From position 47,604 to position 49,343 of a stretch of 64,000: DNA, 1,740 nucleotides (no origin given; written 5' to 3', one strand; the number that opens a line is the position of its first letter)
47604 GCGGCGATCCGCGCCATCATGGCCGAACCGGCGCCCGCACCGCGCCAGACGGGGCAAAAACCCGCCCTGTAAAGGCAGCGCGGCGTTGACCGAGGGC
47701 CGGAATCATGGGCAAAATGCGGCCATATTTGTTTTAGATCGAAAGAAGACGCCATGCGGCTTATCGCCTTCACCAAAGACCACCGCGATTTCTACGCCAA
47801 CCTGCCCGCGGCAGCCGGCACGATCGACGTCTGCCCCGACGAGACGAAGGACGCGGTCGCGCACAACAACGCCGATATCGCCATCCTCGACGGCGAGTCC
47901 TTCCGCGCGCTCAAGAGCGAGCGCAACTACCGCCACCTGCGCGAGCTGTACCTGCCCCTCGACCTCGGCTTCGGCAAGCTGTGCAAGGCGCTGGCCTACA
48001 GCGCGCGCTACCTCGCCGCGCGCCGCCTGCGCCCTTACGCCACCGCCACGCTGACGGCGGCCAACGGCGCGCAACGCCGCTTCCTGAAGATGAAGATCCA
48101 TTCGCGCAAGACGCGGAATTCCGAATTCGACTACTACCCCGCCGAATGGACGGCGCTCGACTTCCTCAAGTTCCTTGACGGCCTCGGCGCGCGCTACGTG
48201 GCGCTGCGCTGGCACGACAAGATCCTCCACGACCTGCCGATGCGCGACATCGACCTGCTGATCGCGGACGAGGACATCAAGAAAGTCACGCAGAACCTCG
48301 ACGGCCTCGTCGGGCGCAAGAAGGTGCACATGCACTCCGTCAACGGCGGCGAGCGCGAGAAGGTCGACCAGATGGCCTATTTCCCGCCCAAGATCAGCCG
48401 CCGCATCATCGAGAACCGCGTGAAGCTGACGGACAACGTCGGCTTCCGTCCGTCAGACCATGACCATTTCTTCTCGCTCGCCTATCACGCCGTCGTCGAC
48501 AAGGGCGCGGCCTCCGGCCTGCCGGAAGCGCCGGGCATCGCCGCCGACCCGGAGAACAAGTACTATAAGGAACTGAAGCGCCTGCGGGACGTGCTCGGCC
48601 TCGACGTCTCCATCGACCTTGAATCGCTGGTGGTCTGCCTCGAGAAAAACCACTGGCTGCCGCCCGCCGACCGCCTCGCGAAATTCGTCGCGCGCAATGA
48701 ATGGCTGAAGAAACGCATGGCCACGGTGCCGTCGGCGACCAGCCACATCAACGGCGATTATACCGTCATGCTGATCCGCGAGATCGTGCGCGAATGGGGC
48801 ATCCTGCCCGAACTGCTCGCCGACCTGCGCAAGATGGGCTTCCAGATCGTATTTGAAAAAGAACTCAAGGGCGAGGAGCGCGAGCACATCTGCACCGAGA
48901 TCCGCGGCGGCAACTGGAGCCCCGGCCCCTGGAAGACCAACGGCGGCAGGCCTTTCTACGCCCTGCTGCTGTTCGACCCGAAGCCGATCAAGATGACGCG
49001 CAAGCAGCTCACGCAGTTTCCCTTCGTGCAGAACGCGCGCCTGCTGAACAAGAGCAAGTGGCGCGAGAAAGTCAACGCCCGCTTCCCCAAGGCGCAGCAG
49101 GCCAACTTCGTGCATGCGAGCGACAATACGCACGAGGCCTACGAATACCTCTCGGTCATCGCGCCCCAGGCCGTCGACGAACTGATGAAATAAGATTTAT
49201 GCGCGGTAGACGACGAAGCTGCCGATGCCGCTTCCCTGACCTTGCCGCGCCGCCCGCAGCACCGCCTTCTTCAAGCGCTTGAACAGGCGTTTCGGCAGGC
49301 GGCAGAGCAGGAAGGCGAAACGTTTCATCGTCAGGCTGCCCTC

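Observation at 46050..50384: Block of three large uncharacterised genes (DUF4116-repeat protein, NTase-like/NDK-like fusion, LPS-kinase-like protein): best candidate for an undescribed system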

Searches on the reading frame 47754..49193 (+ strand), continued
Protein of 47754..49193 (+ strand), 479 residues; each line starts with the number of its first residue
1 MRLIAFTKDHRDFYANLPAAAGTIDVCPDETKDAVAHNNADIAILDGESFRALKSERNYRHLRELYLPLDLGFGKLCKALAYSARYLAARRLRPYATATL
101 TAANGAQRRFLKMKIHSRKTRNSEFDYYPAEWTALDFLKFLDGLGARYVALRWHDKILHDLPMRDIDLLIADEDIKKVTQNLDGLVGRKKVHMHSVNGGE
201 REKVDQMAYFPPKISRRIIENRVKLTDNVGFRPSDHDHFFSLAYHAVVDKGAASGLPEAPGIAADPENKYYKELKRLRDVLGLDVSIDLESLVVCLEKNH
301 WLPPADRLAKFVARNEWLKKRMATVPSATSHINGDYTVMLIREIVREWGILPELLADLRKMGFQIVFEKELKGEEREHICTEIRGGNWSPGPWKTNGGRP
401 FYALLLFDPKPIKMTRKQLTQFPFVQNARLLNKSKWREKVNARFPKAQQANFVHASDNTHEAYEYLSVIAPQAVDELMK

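Call 79: search_protein_families(library=pfam, proteins=[L038:7776-8669:+, L038:8666-9703:+, L038:11947-13413:+, L038:13721-14671:+, L039:6724-8340:-, L039:8540-9778:+, L039:11773-12738:+, L065:8120-9079:+, L065:9093-9899:+, L065:11129-12262:+], max_evalue=0.001)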
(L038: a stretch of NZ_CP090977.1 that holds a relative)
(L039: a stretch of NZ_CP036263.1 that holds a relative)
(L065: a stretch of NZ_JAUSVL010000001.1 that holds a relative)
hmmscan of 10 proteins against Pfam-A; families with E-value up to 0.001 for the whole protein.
L038:7776-8669:+ (297 aa): 2 families
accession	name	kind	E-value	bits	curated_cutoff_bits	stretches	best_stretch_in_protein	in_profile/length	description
PF00483.29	NTP_transferase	-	1.1e-72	245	21.2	1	4-240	1-243/245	Nucleotidyl transferase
PF12804.13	NTP_transf_3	-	6.9e-09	36.5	27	1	5-135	1-120/160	MobA-like NTP transferase domain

L038:8666-9703:+ (345 aa): 8 families
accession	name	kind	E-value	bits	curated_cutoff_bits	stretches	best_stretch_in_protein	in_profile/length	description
PF16363.11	GDP_Man_Dehyd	-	7.7e-88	295.6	27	1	12-315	1-332/332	GDP-mannose 4,6 dehydratase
PF01370.27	Epimerase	-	4.7e-69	232.9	20.9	1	11-252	1-240/240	NAD dependent epimerase/dehydratase family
PF02719.21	Polysacc_synt_2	-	4.2e-19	69.3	20.2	1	11-136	1-131/293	Polysaccharide biosynthesis protein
PF04321.23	RmlD_sub_bind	-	1.3e-18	67.6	27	1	10-317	2-283/287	RmlD substrate binding domain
PF01073.25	3Beta_HSD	-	4.9e-16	59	22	1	12-230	1-219/280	3-beta hydroxysteroid dehydrogenase/isomerase family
PF07993.18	NAD_binding_4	-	7.7e-14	51.9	20.1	1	81-189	87-206/258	Male sterility protein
PF13460.12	NAD_binding_10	-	0.00049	20.5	27.2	1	48-150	28-115/184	NAD(P)H-binding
PF05368.20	NmrA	-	0.00094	19.3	27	0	9-130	3-104/298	NmrA-like family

L038:11947-13413:+ (488 aa): 2 families
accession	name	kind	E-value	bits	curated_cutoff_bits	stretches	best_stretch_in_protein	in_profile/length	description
PF13440.11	Polysacc_synt_3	-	9e-75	252.1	23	1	32-328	1-292/293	Polysaccharide biosynthesis protein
PF01943.22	Polysacc_synt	-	1.3e-44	153.1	28.2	1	14-280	7-274/274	Polysaccharide biosynthesis protein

L038:13721-14671:+ (316 aa): 4 families
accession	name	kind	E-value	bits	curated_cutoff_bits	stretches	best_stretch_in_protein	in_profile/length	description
PF01370.27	Epimerase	-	7.6e-66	222.4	20.9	1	7-238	1-240/240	NAD dependent epimerase/dehydratase family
PF16363.11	GDP_Man_Dehyd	-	6.8e-19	68.9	27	1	38-298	57-330/332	GDP-mannose 4,6 dehydratase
PF04321.23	RmlD_sub_bind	-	6.8e-06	25.8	27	1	6-65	2-60/287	RmlD substrate binding domain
PF02719.21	Polysacc_synt_2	-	4e-05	23.4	20.2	1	38-106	59-126/293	Polysaccharide biosynthesis protein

L039:6724-8340:- (538 aa): 4 families
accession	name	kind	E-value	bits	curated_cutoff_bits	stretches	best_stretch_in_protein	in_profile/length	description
PF06293.20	Kdo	-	5.6e-11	42.7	21.3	1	89-200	52-168/207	Lipopolysaccharide kinase (Kdo/WaaP) family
PF00535.33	Glycos_transf_2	-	1.5e-09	38.4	23.3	1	277-320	1-47/168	Glycosyl transferase family 2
PF00069.31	Pkinase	-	5.5e-09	36.2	31.7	1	127-207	70-151/263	Protein kinase domain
PF07714.23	PK_Tyr_Ser-Thr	-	5.6e-05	23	23.1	1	128-197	74-145/258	Protein tyrosine and serine/threonine kinase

L039:8540-9778:+ (412 aa): 1 family
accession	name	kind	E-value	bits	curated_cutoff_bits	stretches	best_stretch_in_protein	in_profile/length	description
PF04577.19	Glyco_transf_61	-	8.1e-26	91.3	27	1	183-349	1-137/137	Glycosyltransferase 61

L039:11773-12738:+ (321 aa): 4 families
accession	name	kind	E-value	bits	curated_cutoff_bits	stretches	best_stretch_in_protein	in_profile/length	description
PF00535.33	Glycos_transf_2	-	2.9e-21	76.6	23.3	1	4-109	1-104/168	Glycosyl transferase family 2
PF10111.15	Glyco_tranf_2_2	-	1.5e-14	54.6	27.3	1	11-217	10-202/276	Glycosyltransferase like family 2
PF13641.12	Glyco_tranf_2_3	-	3e-12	47.5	27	1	3-223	3-203/230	Glycosyltransferase like family 2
PF02709.20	Glyco_transf_7C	-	1.3e-06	28.4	23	1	185-233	25-75/78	N-terminal domain of galactosyltransferase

L065:8120-9079:+ (319 aa): 1 family
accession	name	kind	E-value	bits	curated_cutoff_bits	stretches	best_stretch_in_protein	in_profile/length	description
PF06293.20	Kdo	-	0.00013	22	21.3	1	160-240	108-187/207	Lipopolysaccharide kinase (Kdo/WaaP) family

L065:9093-9899:+ (268 aa): 2 families
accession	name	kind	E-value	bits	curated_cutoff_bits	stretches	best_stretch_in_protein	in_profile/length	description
PF01636.29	APH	-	1.7e-05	25.2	23.2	0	134-182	149-199/239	Phosphotransferase enzyme family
PF06293.20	Kdo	-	0.00013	22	21.3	0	88-201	61-189/207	Lipopolysaccharide kinase (Kdo/WaaP) family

L065:11129-12262:+ (377 aa): 5 families
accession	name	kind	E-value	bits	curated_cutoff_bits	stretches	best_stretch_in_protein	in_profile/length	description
PF00534.26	Glycos_transf_1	-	8.6e-31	107.2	26.4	1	182-347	2-170/172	Glycosyl transferases group 1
PF13692.12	Glyco_trans_1_4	-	8.6e-23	81.6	27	1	202-335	8-142/142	Glycosyl transferases group 1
PF20706.3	GT4-conflict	-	4.5e-09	36.2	26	1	193-322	198-340/385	Family 4 Glycosyltransferase in conflict systems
PF13579.12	Glyco_trans_4_4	-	8.5e-05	23.4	29.7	1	14-162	1-153/158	Glycosyl transferase 4-like domain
PF13439.12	Glyco_transf_4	-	0.00016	22.2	28.5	1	14-100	2-92/170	Glycosyltransferase Family 4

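Call 85: list_cluster_members(proteins=[P0103, P0096, P0044, P0038, P0040, P0073, P0160, P0082, P0016, P0008])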
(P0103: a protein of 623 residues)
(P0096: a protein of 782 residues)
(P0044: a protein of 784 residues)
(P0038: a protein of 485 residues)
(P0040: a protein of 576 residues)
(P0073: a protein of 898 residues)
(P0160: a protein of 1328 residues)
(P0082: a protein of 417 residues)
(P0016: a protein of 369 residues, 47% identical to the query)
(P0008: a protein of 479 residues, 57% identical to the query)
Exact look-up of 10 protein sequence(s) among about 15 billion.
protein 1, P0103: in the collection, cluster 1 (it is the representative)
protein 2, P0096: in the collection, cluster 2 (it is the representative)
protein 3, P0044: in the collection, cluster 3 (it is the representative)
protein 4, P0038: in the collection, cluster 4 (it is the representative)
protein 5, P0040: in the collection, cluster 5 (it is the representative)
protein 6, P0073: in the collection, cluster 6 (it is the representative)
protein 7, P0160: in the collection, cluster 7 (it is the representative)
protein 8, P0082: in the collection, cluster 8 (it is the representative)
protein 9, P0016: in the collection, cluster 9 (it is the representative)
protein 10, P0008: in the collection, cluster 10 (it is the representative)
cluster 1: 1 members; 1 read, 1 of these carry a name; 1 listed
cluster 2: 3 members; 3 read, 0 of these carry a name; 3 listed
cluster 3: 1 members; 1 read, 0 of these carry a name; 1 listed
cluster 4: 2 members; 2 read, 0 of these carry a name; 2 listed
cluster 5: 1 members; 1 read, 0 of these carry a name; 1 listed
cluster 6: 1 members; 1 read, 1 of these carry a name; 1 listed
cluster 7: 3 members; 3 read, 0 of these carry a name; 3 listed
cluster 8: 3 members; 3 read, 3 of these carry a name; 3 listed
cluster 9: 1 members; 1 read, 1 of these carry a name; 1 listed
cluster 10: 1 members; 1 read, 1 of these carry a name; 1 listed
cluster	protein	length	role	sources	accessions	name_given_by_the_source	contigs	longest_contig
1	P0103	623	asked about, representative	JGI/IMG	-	hypothetical protein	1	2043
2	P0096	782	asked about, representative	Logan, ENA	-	-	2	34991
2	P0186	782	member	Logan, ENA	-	-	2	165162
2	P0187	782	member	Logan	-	-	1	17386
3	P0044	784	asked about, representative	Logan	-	-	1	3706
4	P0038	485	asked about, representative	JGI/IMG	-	-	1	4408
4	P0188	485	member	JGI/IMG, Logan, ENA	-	-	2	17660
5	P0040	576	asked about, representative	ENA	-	-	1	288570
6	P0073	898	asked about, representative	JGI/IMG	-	glycosyltransferase involved in cell wall biosynthesis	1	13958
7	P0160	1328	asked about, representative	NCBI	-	-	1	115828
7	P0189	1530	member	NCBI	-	-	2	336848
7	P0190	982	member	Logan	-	-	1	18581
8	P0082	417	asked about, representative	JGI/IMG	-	hypothetical protein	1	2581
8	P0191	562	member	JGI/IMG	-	hypothetical protein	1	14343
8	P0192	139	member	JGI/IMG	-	hypothetical protein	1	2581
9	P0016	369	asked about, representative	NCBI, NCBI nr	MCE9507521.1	MAG: hypothetical protein K8R48_04295 [Alphaproteobacteria bacterium] | hypothetical protein [Alphaproteobacteria bacterium]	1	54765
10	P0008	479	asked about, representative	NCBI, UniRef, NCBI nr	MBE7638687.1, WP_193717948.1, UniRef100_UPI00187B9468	hypothetical protein GUA87_17660 [Sneathiella sp. P13V-1] | hypothetical protein n=1 Tax=Sneathiella sp. P13V-1 TaxID=2697366 RepID=UPI00187B9468 | hypothetical protein [Sneathiella sp. P13V-1]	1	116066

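Call 89: fold_search(model_id=the predicted structure, library=viral)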
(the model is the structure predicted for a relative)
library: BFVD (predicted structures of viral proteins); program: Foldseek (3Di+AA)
matches with E <= 10: 685; with E <= 0.001: 0
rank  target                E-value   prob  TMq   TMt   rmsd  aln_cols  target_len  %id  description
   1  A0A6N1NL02            1.4e-03  1.00  0.18  0.54   7.4       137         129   12  Nucleoside diphosphate kinase [Tupanvirus soda lake]
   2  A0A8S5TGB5            2.3e-03  1.00  0.18  0.53   6.4       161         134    9  Nucleoside diphosphate kinase-like domain-containing protein [Phage sp. ctL4h4]
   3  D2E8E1                3.1e-03  1.00  0.17  0.42   8.1       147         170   17  (no name in the UniProt tables at hand)
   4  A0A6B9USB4            3.1e-03  0.96  0.17  0.43   9.6       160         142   18  (no name in the UniProt tables at hand)
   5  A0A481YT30            6.7e-03  0.99  0.16  0.14   5.5       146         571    8  ATPase family protein [Marseillevirus LCMAC102]
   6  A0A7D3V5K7            1.7e-02  0.93  0.16  0.31   7.4       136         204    7  tRNA mo(5)U34 methyltransferase [Fadolivirus FV1/VV64]
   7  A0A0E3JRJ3            2.6e-02  0.33  0.15  0.10  18.7       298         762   11  DNA 3'-5' helicase [Thetapolyomavirus trepennellii]
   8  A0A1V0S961            2.9e-02  0.87  0.15  0.22   8.6       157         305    9  Methyltransferase [Catovirus CTV1]
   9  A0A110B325            2.9e-02  0.82  0.16  0.26   6.7       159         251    9  (no name in the UniProt tables at hand)
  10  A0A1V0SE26            3.7e-02  0.72  0.14  0.27   8.6       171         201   10  Methyltransferase [Indivirus ILV1]
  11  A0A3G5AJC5            3.9e-02  0.51  0.16  0.21  16.2       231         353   10  Methyltransferase domain-containing protein [Satyrvirus sp.]
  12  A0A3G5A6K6            5.3e-02  0.72  0.14  0.25   7.1       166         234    7  Uncharacterized protein [Harvfovirus sp.]
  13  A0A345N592            6.3e-02  0.77  0.16  0.35   6.7       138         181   11  (no name in the UniProt tables at hand)
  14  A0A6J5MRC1            6.7e-02  0.41  0.14  0.28  13.4       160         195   13  Uncharacterized protein [uncultured Caudovirales phage]
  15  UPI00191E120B         7.1e-02  0.84  0.17  0.39   6.7       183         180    8  (no name look-up for this kind of identifier)
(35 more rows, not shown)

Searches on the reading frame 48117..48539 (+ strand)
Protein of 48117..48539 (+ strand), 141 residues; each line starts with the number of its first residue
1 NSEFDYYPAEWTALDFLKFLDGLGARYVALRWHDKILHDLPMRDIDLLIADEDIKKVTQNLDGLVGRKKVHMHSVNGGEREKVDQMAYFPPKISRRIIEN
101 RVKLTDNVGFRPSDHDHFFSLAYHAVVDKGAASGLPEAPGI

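Call 53: search_solved_structures(query=A4, max_evalue=10, show_alignments=3)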
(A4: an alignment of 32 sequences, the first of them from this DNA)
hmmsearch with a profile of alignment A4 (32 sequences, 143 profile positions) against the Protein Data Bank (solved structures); distinct sequences matched with E-value up to 10: 1.
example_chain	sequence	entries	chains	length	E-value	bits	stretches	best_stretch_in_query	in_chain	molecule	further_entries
9hei_Q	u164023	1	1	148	1.1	12.1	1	41-87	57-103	Oxygen-evolving enhancer protein 3, chloroplastic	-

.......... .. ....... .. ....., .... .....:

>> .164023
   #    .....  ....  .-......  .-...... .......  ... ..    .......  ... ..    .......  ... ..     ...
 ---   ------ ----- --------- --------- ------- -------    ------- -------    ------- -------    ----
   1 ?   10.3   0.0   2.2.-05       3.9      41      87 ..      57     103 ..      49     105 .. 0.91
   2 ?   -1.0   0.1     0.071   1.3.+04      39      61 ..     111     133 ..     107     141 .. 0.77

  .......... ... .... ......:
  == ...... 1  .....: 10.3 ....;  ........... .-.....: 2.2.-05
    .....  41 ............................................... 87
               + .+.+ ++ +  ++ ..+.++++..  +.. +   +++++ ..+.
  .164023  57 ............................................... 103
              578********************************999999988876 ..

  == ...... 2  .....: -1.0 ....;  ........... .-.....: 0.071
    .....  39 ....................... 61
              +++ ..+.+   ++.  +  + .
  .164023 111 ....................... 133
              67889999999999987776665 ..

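Call 54: search_protein_families(library=pfam, alignment_id=A4, max_evalue=5)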
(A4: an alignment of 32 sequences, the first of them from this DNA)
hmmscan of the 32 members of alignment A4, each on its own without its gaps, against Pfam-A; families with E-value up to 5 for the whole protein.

A. member 1, seq(141 aa): 1 family
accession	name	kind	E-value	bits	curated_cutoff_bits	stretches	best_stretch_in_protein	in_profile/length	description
PF14907.12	NTP_transf_5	-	0.32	11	31.2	1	41-62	93-114/249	Uncharacterised nucleotidyltransferase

B. families by the number of members that match (of 32 scanned): 7 families
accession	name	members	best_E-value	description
PF14907.12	NTP_transf_5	19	0.00011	Uncharacterised nucleotidyltransferase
PF09413.15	DUF2007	1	0.0043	Putative prokaryotic signal transducing protein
PF16051.10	DUF4797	1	0.11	Domain of unknown function (DUF4797)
PF06480.20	FtsH_ext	1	0.17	FtsH Extracellular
PF10294.15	Methyltransf_16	1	0.27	Lysine methyltransferase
PF22087.1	CT0912-like_C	1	0.27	CT0912-like, C-terminal domain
PF15260.11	FAM219A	1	0.27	Protein family FAM219A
